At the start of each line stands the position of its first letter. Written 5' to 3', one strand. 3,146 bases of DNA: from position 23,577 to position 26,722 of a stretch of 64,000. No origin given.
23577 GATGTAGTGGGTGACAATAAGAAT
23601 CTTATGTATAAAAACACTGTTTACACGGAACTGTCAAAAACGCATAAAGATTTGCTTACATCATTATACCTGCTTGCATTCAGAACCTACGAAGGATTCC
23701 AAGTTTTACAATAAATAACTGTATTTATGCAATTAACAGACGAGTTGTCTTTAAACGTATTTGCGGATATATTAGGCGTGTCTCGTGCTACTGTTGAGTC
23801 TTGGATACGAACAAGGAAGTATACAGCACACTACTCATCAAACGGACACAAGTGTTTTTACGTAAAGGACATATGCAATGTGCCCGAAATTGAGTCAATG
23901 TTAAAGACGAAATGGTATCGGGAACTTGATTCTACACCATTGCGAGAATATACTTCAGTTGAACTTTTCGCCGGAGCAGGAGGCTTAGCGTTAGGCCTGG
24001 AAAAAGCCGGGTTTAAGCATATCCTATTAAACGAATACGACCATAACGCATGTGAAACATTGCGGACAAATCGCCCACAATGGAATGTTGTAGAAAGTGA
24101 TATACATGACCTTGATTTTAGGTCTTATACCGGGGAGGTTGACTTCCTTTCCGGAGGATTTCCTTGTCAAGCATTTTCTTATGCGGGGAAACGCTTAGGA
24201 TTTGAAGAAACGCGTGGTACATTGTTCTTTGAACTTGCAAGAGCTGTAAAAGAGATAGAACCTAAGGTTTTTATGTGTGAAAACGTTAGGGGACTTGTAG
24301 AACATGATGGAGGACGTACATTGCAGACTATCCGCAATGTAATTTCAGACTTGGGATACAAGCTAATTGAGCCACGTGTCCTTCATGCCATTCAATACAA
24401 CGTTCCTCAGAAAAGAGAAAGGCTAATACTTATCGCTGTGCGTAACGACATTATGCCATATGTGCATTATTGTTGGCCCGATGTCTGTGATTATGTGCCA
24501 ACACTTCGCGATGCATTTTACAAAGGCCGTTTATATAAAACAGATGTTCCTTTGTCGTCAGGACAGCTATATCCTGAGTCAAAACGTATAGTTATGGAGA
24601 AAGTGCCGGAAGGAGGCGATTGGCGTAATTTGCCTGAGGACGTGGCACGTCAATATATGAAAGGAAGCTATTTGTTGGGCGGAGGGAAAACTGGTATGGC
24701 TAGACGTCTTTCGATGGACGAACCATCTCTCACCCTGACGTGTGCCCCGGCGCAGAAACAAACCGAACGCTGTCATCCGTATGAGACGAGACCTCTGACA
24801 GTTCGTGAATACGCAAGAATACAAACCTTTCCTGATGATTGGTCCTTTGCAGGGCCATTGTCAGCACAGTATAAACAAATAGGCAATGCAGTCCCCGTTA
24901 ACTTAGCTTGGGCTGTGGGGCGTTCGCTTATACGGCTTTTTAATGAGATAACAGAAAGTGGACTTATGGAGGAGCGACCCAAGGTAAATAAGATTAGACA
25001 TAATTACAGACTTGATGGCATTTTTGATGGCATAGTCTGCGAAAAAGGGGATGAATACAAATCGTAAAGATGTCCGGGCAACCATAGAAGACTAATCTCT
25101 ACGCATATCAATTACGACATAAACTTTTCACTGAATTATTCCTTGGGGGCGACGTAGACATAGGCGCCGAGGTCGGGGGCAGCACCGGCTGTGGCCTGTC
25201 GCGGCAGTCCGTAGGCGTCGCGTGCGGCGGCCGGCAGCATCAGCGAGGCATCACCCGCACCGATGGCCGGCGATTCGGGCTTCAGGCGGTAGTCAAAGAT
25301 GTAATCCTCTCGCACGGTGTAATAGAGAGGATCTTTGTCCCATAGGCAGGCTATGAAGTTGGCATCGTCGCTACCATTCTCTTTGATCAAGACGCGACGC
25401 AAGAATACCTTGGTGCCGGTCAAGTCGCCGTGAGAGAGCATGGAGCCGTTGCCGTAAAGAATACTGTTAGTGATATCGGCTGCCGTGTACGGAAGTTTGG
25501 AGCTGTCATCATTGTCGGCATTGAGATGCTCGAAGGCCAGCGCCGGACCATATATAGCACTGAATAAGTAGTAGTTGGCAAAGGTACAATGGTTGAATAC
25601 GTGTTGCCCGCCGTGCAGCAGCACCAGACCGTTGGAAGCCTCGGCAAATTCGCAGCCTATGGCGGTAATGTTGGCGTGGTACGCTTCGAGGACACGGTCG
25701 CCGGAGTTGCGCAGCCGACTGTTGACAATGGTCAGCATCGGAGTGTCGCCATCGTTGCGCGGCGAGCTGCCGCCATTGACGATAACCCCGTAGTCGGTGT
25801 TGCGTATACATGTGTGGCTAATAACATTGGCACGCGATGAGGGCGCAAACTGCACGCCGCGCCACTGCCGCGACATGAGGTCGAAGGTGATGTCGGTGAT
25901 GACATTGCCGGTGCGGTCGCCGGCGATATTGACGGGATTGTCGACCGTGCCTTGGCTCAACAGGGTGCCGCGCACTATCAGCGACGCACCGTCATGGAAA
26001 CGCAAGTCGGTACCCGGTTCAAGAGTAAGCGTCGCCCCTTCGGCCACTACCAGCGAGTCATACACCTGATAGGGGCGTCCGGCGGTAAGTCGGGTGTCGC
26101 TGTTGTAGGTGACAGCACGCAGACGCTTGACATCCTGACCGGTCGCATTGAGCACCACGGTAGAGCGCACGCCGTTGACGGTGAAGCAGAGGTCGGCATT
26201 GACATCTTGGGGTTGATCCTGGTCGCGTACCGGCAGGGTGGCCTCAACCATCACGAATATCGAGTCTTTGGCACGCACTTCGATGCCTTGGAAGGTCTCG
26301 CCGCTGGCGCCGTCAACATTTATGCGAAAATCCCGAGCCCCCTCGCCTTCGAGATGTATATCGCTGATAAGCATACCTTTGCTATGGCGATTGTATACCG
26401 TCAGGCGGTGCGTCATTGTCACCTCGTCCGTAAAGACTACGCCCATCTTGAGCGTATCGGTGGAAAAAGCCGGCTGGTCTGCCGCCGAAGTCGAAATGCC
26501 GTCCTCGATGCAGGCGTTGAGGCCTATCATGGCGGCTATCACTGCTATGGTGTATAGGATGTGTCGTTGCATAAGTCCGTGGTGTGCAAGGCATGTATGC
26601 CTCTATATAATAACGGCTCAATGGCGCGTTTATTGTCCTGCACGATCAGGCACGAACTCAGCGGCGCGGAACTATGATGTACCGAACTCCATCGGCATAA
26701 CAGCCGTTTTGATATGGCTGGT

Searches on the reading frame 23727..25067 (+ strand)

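Call 29: search_protein_families(library=pfam, proteins=[window:23727-25067:+], max_evalue=0.001)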
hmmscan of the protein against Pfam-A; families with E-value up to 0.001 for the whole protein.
window:23727-25067:+ (446 aa): 1 family
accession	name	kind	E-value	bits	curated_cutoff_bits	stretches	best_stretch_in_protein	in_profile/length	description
PF00145.23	DNA_methylase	-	9.9e-83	278.7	22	1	76-402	2-323/324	C-5 cytosine-specific DNA methylase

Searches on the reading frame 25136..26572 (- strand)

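Call 29: search_protein_families(library=pfam, proteins=[window:25136-26572:-], max_evalue=0.001)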
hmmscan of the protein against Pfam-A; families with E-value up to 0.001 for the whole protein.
window:25136-26572:- (478 aa): 1 family
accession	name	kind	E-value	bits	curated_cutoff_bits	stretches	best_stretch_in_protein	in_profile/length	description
PF13229.12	Beta_helix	-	2e-05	24.7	25.9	1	239-331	2-87/158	Right handed beta helix region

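Call 32: search_protein_families(library=ncbifam, proteins=[window:25136-26572:-], max_evalue=10)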
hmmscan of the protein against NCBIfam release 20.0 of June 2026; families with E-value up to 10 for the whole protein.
window:25136-26572:- (478 aa): 3 families
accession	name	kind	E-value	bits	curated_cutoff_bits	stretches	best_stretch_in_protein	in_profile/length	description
NF041518.1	choice_anch_Q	domain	9.9e-06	25.7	25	1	426-471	15-55/58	choice-of-anchor Q domain-containing protein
TIGR00210.1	gltS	equivalog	0.039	12.7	310.75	1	3-72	215-281/398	sodium/glutamate symporter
NF045694.1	seleno_TsoB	exception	0.051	11.6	805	1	93-160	496-562/572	rhodanese/DsbD fusion-like selenoprotein TsoB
